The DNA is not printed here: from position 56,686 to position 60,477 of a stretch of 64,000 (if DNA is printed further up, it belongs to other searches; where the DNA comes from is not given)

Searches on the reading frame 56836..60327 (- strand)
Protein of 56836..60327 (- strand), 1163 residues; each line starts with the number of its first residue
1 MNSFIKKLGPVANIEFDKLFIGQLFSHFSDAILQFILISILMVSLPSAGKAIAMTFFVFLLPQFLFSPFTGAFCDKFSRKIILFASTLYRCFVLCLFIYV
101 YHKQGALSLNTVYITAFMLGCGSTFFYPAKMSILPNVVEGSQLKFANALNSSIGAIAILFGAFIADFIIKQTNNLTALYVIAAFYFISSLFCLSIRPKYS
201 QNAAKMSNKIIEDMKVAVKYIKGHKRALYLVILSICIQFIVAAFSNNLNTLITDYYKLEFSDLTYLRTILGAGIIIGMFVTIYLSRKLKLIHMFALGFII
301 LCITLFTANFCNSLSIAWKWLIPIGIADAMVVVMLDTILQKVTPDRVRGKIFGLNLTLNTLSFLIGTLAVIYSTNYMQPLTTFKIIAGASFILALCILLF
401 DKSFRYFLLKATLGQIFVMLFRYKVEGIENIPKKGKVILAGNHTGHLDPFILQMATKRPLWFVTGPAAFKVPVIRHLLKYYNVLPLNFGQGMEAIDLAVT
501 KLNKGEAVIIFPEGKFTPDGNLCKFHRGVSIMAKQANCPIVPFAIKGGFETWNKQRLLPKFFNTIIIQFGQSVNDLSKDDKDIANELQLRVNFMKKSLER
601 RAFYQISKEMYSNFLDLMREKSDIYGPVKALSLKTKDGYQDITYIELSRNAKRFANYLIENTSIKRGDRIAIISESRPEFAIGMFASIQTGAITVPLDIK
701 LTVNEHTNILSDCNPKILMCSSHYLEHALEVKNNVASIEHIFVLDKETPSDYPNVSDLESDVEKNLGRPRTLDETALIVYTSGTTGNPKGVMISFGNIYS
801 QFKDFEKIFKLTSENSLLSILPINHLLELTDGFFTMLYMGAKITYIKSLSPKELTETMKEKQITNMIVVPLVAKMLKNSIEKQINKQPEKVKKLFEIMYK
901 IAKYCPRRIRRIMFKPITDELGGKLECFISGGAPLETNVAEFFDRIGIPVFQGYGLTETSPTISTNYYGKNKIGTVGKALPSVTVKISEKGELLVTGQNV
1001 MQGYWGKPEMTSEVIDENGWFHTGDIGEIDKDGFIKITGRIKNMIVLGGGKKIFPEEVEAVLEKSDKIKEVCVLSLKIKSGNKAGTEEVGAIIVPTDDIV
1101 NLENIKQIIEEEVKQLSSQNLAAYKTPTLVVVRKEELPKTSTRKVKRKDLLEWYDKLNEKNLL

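Call 61: search_protein_families(library=pfam, proteins=[window:56836-60327:-])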
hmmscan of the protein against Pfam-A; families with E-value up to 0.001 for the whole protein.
window:56836-60327:- (1163 aa): 6 families
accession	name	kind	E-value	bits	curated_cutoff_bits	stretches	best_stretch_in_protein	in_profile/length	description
PF00501.34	AMP-binding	-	2.1e-73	247.8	29.9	1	637-1005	17-384/384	AMP-binding enzyme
PF07690.21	MFS_1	-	4.5e-33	115.1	33.4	1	19-367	1-347/347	Major Facilitator Superfamily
PF01553.26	Acyltransferase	-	4.9e-26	91.5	23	1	423-546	2-132/132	Acyltransferase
PF05977.19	MFS_3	-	5.7e-20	71.7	27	1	8-376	4-369/524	Transmembrane secretion effector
PF13193.12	AMP-binding_C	-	1.7e-06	29.2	24.5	1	1057-1144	1-76/76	AMP-binding enzyme C-terminal domain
PF23562.2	AMP-binding_C_3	-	0.00039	21.2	20.8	0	1043-1156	2-114/124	AMP-binding enzyme C-terminal domain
